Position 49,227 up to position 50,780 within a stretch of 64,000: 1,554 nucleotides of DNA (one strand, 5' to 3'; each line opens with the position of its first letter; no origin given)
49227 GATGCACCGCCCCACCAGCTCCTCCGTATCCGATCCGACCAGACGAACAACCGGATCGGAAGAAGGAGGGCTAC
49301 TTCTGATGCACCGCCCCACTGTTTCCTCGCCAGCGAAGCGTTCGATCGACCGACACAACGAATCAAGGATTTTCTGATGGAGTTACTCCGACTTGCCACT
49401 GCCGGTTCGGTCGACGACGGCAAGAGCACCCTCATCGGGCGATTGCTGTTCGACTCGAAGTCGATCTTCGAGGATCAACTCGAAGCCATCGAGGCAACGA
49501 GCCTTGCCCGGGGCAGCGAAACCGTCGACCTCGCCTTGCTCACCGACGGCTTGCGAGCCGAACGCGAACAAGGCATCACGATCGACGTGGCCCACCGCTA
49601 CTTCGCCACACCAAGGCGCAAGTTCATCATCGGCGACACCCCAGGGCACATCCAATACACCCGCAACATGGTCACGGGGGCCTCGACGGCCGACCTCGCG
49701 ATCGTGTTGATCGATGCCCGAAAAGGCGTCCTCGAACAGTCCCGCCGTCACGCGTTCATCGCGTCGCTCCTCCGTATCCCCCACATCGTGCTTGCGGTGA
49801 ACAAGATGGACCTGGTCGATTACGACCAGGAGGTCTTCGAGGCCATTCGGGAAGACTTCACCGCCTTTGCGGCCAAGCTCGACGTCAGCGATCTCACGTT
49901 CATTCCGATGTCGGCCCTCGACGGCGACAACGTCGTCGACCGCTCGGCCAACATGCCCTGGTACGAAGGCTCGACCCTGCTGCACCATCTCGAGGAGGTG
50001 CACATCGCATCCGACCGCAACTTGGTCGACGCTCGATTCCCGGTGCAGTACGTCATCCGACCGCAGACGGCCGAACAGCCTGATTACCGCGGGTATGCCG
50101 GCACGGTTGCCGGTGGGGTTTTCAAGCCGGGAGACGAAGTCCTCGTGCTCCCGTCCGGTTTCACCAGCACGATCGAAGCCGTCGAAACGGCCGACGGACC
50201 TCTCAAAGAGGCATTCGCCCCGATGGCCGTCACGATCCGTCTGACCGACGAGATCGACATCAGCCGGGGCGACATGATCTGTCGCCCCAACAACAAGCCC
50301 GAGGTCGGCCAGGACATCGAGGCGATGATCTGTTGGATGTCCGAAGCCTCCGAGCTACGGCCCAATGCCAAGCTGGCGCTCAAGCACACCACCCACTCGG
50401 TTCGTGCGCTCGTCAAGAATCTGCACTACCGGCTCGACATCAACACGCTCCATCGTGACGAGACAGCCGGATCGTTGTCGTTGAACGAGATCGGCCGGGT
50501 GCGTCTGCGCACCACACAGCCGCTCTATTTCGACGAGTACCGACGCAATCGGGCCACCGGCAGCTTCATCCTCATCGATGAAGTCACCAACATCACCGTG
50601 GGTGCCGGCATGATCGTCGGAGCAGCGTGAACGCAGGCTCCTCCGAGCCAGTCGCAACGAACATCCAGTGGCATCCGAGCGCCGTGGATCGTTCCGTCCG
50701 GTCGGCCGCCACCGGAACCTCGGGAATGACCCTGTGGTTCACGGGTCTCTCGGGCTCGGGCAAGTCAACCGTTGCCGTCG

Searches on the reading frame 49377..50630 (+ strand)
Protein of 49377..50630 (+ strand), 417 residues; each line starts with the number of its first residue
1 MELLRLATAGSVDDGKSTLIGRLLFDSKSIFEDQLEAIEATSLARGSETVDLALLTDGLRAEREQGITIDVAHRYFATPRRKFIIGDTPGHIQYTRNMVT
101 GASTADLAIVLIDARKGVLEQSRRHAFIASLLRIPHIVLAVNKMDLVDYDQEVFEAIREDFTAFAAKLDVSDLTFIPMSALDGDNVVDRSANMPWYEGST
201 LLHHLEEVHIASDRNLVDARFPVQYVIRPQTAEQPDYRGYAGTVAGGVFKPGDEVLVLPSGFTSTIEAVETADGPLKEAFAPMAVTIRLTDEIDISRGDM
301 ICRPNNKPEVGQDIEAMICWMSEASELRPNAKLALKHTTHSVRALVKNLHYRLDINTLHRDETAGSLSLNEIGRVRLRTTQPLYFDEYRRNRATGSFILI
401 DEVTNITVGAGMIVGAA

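Call 24: find_encoding_contigs(protein=window:49377-50630:+, flank=2000, max_places=4)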
Protein window:49377-50630:+ (417 aa): no gene with exactly this product is on record in the collection.
